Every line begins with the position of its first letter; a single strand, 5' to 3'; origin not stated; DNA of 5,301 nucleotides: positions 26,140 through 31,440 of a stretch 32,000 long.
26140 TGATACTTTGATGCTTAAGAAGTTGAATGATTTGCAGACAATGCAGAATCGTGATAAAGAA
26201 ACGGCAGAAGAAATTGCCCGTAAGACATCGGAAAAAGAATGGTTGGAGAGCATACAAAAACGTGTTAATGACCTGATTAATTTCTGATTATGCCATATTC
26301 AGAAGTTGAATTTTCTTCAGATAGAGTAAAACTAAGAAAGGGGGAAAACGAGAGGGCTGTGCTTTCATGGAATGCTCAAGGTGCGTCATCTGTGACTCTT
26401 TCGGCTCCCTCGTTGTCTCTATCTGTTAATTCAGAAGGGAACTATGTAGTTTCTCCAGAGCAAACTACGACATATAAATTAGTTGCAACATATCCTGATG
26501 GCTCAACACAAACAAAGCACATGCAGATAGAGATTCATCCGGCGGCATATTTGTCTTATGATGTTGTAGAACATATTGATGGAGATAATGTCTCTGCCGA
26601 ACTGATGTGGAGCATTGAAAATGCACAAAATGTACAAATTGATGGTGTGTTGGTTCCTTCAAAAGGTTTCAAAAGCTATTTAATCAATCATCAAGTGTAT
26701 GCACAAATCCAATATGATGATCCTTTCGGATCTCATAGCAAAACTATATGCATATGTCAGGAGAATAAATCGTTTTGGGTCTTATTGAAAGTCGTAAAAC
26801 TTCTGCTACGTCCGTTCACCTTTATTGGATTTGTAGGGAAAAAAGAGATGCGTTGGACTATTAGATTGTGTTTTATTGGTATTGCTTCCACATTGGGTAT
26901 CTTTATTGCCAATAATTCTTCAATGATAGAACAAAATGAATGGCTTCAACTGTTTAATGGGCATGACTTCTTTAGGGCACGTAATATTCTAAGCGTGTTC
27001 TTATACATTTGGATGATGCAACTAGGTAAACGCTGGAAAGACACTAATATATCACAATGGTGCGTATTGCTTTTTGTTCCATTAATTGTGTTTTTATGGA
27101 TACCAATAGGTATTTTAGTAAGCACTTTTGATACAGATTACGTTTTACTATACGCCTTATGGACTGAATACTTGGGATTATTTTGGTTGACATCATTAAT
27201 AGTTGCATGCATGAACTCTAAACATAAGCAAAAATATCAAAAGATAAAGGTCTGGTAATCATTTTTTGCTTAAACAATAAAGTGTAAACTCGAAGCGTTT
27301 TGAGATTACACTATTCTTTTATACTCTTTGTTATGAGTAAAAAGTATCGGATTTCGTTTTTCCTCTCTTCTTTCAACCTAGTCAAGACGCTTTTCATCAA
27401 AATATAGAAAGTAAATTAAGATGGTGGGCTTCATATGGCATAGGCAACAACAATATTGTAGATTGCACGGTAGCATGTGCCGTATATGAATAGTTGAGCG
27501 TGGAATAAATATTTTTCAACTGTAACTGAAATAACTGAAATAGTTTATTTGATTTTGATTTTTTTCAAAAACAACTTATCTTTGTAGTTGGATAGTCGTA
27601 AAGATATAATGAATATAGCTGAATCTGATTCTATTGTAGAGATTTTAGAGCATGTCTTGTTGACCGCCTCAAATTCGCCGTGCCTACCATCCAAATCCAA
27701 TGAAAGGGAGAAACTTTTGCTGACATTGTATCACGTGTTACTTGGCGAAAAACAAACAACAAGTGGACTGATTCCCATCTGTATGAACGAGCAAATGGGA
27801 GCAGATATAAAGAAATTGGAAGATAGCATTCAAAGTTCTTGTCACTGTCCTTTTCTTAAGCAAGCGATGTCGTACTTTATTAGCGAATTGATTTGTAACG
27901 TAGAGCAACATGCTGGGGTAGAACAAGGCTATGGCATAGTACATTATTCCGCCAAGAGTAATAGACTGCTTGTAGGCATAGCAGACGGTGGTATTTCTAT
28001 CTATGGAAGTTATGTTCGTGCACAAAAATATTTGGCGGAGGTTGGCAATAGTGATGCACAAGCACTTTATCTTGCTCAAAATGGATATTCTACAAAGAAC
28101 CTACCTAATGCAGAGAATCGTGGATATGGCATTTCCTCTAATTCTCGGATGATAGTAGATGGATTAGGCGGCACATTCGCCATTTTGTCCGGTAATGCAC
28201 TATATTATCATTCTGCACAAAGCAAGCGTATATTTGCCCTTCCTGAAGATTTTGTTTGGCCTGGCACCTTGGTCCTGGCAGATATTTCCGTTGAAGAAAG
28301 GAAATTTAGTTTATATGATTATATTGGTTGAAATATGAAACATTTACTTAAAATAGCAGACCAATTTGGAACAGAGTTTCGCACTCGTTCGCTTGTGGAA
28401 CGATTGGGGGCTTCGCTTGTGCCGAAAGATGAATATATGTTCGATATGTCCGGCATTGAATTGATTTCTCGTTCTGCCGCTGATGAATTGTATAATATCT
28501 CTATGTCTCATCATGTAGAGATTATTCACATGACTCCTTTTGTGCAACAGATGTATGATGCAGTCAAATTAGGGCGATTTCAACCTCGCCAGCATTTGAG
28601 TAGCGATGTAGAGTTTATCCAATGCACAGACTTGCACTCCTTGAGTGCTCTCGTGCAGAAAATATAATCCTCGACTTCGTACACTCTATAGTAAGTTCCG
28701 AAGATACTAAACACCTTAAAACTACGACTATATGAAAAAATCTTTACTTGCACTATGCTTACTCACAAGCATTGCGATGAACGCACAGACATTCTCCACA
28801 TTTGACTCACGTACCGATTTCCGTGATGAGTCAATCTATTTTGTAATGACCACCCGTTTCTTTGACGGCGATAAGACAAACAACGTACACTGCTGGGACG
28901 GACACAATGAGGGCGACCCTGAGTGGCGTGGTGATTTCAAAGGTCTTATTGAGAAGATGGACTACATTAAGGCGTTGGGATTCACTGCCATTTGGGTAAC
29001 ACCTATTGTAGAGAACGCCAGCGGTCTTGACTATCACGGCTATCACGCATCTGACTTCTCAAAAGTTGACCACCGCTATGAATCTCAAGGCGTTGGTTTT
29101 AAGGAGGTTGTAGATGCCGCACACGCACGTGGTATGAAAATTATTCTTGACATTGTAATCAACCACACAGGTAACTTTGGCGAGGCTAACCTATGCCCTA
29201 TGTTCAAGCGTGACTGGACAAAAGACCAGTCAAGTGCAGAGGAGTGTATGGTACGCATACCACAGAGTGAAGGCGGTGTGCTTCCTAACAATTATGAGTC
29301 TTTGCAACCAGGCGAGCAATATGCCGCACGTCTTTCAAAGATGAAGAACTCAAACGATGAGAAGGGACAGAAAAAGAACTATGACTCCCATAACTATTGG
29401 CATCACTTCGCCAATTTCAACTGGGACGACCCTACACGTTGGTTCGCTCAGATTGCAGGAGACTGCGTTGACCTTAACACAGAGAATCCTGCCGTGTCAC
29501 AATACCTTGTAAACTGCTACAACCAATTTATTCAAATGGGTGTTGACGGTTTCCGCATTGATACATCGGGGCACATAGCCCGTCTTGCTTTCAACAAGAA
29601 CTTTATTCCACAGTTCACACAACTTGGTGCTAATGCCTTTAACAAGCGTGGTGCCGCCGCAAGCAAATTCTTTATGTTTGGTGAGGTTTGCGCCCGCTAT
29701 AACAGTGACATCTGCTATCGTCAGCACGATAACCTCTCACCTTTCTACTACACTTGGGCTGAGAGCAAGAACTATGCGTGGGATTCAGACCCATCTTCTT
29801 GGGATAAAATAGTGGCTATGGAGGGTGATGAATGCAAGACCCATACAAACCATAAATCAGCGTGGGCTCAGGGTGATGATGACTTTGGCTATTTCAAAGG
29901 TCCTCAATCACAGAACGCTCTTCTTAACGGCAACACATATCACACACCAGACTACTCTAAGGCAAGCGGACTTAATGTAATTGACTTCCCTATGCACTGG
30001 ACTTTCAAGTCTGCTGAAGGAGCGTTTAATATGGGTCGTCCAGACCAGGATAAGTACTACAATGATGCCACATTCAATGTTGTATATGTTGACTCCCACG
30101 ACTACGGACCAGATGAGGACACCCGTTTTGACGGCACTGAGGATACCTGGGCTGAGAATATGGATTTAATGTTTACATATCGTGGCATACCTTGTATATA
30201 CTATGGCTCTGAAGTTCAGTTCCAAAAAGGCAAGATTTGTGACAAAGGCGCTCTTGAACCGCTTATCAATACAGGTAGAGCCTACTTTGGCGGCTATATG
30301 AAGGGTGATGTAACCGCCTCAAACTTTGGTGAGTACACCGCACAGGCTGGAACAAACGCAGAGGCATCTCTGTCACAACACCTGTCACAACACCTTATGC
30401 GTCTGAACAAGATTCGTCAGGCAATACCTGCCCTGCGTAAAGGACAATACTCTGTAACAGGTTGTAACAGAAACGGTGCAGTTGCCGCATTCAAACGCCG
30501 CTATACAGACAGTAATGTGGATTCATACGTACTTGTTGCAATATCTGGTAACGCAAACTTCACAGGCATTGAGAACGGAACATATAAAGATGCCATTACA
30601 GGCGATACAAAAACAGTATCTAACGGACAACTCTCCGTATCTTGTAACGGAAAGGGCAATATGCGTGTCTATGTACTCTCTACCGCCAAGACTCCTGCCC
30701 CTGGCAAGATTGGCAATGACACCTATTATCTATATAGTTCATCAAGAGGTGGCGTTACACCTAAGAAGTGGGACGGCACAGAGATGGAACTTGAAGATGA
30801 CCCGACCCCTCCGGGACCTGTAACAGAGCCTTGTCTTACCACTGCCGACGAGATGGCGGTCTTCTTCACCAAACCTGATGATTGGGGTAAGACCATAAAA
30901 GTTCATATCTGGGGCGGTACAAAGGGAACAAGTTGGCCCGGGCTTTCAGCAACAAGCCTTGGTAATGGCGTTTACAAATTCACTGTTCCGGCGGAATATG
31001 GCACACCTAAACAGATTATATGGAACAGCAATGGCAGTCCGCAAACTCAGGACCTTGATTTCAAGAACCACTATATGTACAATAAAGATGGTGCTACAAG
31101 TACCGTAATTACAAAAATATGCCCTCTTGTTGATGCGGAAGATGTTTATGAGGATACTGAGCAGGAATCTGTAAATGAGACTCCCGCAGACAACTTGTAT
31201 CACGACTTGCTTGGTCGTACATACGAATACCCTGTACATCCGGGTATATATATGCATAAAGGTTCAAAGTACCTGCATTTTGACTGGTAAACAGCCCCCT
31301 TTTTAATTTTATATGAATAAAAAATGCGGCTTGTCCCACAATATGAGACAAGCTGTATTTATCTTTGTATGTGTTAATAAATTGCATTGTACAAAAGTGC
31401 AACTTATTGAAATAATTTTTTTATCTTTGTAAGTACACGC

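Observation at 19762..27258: Five-gene, apparently envelope-spanning cluster I cannot match to a described system: protease-TPR lipoprotein, two exported proteins, a dynamin-like GTPase and an Ig/DUF805 membrane protein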

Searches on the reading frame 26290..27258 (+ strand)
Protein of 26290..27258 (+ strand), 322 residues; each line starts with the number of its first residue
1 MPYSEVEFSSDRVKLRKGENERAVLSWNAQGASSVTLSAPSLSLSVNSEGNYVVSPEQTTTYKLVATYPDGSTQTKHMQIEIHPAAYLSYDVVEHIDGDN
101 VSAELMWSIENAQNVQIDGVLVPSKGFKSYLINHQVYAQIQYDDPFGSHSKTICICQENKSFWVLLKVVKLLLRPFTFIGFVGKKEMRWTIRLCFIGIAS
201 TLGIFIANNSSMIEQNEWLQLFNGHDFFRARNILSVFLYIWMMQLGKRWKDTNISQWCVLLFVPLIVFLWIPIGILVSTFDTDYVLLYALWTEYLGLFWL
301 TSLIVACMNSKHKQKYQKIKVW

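Call 3: search_protein_families(library=pfam, proteins=[window:26290-27258:+], max_evalue=0.01)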
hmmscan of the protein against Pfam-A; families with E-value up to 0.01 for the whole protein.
window:26290-27258:+ (322 aa): 0 families

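Call 4: search_protein_families(library=padloc, proteins=[window:26290-27258:+], max_evalue=0.01)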
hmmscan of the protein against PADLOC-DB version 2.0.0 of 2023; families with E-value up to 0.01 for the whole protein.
window:26290-27258:+ (322 aa): 0 families

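Call 7: search_protein_families(library=ncbifam, proteins=[window:26290-27258:+], max_evalue=0.01)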
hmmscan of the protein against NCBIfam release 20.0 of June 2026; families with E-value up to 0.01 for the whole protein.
window:26290-27258:+ (322 aa): 0 families

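Call 47: search_solved_structures(query=window:26290-27258:+, max_evalue=1)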
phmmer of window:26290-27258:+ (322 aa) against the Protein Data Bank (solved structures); distinct sequences matched with E-value up to 1: 1.
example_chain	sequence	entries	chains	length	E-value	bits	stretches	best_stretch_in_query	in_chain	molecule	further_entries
4d8h_A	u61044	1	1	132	0.07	15.4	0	26-73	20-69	de novo protein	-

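Call 53: find_homologous_proteins(query=window:26290-27258:+, max_evalue=0.001)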
Query window:26290-27258:+ (322 aa): 6 proteins with E <= 0.001 among 1325 candidates.
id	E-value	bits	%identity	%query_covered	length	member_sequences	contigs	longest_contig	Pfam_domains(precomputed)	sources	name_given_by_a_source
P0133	6.1e-217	737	100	100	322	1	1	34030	-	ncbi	-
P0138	4.9e-167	573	78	100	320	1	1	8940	PF05656.21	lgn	-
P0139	9.9e-69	250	41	100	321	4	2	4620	PF05656.21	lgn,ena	-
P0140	1.4e-67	246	41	100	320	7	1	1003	PF05656.21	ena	-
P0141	1.2e-66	243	40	100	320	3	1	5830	PF05656.21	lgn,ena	-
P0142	1.0e-60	224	38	100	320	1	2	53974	PF05656.21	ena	-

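Call 59: find_related_loci(query=A4, collection=viral_contigs, flank=10000)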
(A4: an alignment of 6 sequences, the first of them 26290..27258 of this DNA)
Query A4 (322 aa) in viral_contigs; peptide patterns used: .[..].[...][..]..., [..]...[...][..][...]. (x = any residue, [..] = any of these).
196 stretches matched a pattern, but none encodes a relative of the query by tblastn (E <= 1e-3).

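Call 64: predict_structure(alignment_id=A4)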
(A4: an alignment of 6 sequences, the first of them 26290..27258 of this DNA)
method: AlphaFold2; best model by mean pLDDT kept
length: 322 residues; sequences in the alignment: 6
mean_pLDDT: 72.9   pTM: 0.41
mean pLDDT of the five models: 72.9, 72.8, 69.2, 68.9, 62.0
residues with pLDDT >= 90: 18; 70-90: 194; 50-70: 64; < 50: 46
segments of 3 or more residues with pLDDT < 50: 170-180, 211-223, 274-280, 312-322
pLDDT, mean of each block of 10 residues (from residue 1): 64 80 84 87 85 85 90 88 84 73 85 89 88 82 89 74 50 46 65 72 59 43 54 77 78 77 77 48 66 83 79 41 34
secondary structure, 60 per line:
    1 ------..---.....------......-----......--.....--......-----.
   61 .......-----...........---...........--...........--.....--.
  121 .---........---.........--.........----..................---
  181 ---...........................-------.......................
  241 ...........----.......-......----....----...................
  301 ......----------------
elements in order: E12-16 E23-28 E34-39 E42-46 E49-54 E60-67 E73-83 E87-97 E100-110 E113-117 E125-132 E136-144 E147-155 H160-177 H184-210 H218-251 H256-262 H264-269 H274-277 H282-306

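Call 85: fold_search(model_id=the predicted structure, library=pdb)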
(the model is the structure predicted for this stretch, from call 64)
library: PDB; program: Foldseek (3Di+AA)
matches with E <= 10: 1496; with E <= 0.001: 83
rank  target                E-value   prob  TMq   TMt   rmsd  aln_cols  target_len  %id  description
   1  2xy1                  3.1e-06  1.00  0.27  0.39   6.8       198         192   11  CRYSTAL STRUCTURE OF NCAM2 IG3-4 (released 2011-02-23)
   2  6fwx_A                6.0e-06  1.00  0.24  0.36   8.8       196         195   12  Chimeric titin Z1Z2-Z1Z2 tandem (Z1212) functionalized with a GRGDS exogenous peptide from fibronectin (released 2019-03-27)
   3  2ill                  2.3e-05  1.00  0.23  0.35   9.2       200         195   13  Anomalous substructure of Titin-A168169 (released 2007-02-20)
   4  8cka_A                2.9e-05  1.00  0.21  0.14  11.9       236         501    8  Deinococcus radidurans HPI S-layer (released 2023-04-19)
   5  5irb_A                4.1e-05  1.00  0.25  0.25   9.5       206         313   16  Structural insight into host cell surface retention of a 1.5-MDa bacterial ice-binding adhesin (released 2017-07-19)
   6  5v5w                  4.8e-05  1.00  0.26  0.36   7.3       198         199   13  Molecular Mechanism of MDGA1: Regulation of Neuroligin 2:Neurexin Trans-synaptic Bridges (released 2017-07-05)
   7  2wv3                  8.0e-05  1.00  0.21  0.33  10.7       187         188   12  Neuroplastin-55 binds to and signals through the fibroblast growth factor receptor (released 2009-12-15)
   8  9gtb_B                9.4e-05  1.00  0.20  0.20  12.8       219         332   12  Cryo-EM structure of Mouse PMCA-NPTN complex captured in E1-Ca state (released 2025-08-06)
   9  3lcy_C                1.1e-04  1.00  0.21  0.33  12.7       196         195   13  Titin Ig tandem domains A164-A165 (released 2011-05-25)
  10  5irb_B                1.2e-04  1.00  0.24  0.25   9.3       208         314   13  Structural insight into host cell surface retention of a 1.5-MDa bacterial ice-binding adhesin (released 2017-07-19)
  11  3lcy_A                1.3e-04  1.00  0.20  0.31  10.4       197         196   11  Titin Ig tandem domains A164-A165 (released 2011-05-25)
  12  5uv6_B                1.5e-04  1.00  0.22  0.26  10.3       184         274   10  Crystal structure of human Opioid Binding Protein/Cell Adhesion Molecule Like (OPCML) (released 2018-03-21)
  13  4y61_A                2.0e-04  1.00  0.19  0.17  11.3       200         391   11  Crystal structure of the complex between Slitrk2 LRR1 and PTP delta Ig1-Fn1 (released 2015-06-03)
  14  2xy2                  2.1e-04  1.00  0.32  0.48   6.1       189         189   15  CRYSTAL STRUCTURE OF NCAM2 IG1-2 (released 2011-02-23)
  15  6e57_D                2.2e-04  1.00  0.20  0.17  15.3       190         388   13  Bacteroides ovatus mixed-linkage glucan utilization locus (MLGUL) SGBP-B in complex with mixed-linkage heptasaccharide (released 2019-05-29)
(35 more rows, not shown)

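Call 106: search_protein_families(library=pfam, alignment_id=A4, max_evalue=1)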
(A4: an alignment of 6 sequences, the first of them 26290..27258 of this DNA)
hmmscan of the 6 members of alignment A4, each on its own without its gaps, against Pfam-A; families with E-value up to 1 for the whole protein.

A. member 1, window:26290-27258:+ (322 aa): 3 families
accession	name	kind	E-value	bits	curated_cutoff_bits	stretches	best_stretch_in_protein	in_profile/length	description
PF05656.20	DUF805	-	0.011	16.7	25.7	1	176-276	2-98/111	Protein of unknown function (DUF805)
PF18957.6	RibLong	-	0.1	13.9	27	1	53-82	58-92/93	Long Rib domain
PF13620.12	CarboxypepD_reg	-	0.13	13.1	32.3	1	35-82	19-71/82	Carboxypeptidase regulatory-like domain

B. families by the number of members that match (of 6 scanned): 12 families
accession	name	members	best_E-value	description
PF05656.20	DUF805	6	3.2e-10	Protein of unknown function (DUF805)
PF18957.6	RibLong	2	0.092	Long Rib domain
PF13620.12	CarboxypepD_reg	2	0.11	Carboxypeptidase regulatory-like domain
PF00892.27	EamA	2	0.17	EamA-like transporter family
PF09930.14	DUF2162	1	0.0054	Predicted transporter (DUF2162)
PF09771.14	Tmemb_18A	1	0.0055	Transmembrane protein 188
PF01757.29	Acyl_transf_3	1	0.022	Acyltransferase domain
PF22570.1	LiaF-TM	1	0.037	LiaF transmembrane domain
PF22820.2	TcaA_3rd_4th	1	0.11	TcaA protein 3rd/4th domain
PF13980.11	UPF0370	1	0.14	Uncharacterised protein family (UPF0370)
PF17343.7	DUF5373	1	0.82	Family of unknown function (DUF5373)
PF17963.7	Big_9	1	0.92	Bacterial Ig domain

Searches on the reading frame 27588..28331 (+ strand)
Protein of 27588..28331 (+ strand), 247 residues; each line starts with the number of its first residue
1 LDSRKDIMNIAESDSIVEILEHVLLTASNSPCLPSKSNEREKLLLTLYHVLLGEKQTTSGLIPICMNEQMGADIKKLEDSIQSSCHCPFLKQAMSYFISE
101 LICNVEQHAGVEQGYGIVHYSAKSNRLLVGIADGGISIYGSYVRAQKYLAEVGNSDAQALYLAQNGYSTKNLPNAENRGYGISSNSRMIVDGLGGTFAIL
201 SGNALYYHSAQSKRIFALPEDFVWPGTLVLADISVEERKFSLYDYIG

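Call 3: search_protein_families(library=pfam, proteins=[window:27588-28331:+], max_evalue=0.01)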
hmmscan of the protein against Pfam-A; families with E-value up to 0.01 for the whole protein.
window:27588-28331:+ (247 aa): 0 families

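Call 4: search_protein_families(library=padloc, proteins=[window:27588-28331:+], max_evalue=0.01)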
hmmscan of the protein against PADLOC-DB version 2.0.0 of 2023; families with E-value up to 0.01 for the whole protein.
window:27588-28331:+ (247 aa): 0 families

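Call 7: search_protein_families(library=ncbifam, proteins=[window:27588-28331:+], max_evalue=0.01)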
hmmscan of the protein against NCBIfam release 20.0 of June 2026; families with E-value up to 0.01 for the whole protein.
window:27588-28331:+ (247 aa): 0 families

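Call 86: search_protein_families(library=pfam, proteins=[window:27609-28331:+], max_evalue=0.01)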
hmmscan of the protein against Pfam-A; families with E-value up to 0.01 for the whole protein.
window:27609-28331:+ (240 aa): 0 families

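Call 92: search_solved_structures(query=window:27609-28331:+, max_evalue=1)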
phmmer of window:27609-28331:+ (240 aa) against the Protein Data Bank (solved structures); distinct sequences matched with E-value up to 1: 0.

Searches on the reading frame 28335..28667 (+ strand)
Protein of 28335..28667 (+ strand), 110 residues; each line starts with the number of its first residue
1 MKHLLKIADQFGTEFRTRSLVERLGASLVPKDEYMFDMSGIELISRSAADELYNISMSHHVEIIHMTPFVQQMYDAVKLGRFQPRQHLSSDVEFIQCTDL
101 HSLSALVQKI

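Call 3: search_protein_families(library=pfam, proteins=[window:28335-28667:+], max_evalue=0.01)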
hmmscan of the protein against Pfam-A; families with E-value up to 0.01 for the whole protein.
window:28335-28667:+ (110 aa): 0 families

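Call 4: search_protein_families(library=padloc, proteins=[window:28335-28667:+], max_evalue=0.01)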
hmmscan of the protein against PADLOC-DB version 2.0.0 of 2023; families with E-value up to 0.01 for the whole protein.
window:28335-28667:+ (110 aa): 0 families

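Call 7: search_protein_families(library=ncbifam, proteins=[window:28335-28667:+], max_evalue=0.01)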
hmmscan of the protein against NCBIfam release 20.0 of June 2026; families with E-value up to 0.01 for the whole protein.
window:28335-28667:+ (110 aa): 0 families

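Call 86: search_protein_families(library=pfam, proteins=[window:28335-28667:+], max_evalue=0.01)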
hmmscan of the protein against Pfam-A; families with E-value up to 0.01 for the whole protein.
window:28335-28667:+ (110 aa): 0 families

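Call 93: search_solved_structures(query=window:28335-28667:+, max_evalue=1)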
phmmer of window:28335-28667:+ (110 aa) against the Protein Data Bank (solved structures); distinct sequences matched with E-value up to 1: 1.
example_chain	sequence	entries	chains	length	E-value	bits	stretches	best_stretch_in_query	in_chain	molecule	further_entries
2iuk_A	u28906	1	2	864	0.74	13.5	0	27-53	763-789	SEED LIPOXYGENASE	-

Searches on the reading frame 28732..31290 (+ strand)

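Call 7: search_protein_families(library=ncbifam, proteins=[window:28732-31290:+], max_evalue=0.01)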
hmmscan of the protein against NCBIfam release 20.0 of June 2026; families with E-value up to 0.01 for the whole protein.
window:28732-31290:+ (852 aa): 35 families (the best 25 are shown)
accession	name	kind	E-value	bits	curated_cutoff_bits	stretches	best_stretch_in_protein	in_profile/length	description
NF007058.0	PRK09505.2-3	equivalog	3e-32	111.6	897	1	30-164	207-355/742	alpha-amylase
NF007051.0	PRK09505.1-1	equivalog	3.1e-31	108.1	864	2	27-152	193-332/686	alpha-amylase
NF041090.1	Cyc-maltodext_AglB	equivalog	9.4e-28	97.2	540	1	65-282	60-211/470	cyclomaltodextrinase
TIGR02456.1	treS_nterm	equivalog_domain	6.6e-26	90.9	678.35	2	64-148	22-103/539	maltose alpha-D-glucosyltransferase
NF007060.0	PRK09505.2-5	equivalog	5.6e-25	87.4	790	2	27-148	189-324/690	alpha-amylase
TIGR02403.1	trehalose_treC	equivalog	2.1e-24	86.1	799.05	1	64-284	21-200/544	alpha,alpha-phosphotrehalase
NF008051.0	PRK10785.1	equivalog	3.7e-24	84.9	568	2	64-148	173-253/607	maltodextrin glucosidase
NF007057.0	PRK09505.2-2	equivalog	6.6e-23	80.7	931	1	31-155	197-335/694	alpha-amylase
NF007059.0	PRK09505.2-4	equivalog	5.6e-22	77.8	865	1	28-151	184-321/683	alpha-amylase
NF007052.0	PRK09505.1-2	equivalog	3.1e-21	75.2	749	1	27-150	183-320/677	alpha-amylase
NF051899.1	BetGalacBglAAgro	equivalog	5.3e-21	74.6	900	1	64-280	22-200/537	beta-galactosidase BglA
NF008183.0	PRK10933.1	subfamily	5.6e-20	71.5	535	1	66-234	29-176/551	alpha,alpha-phosphotrehalase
NF007053.0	PRK09505.1-3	equivalog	1.9e-19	69.3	1269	1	29-150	187-322/687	alpha-amylase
NF007054.0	PRK09505.1-4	equivalog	5.1e-19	68.1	1385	1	27-150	183-320/676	alpha-amylase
NF007055.0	PRK09505.1-6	equivalog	9.1e-19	67.1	1458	1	27-149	182-318/675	alpha-amylase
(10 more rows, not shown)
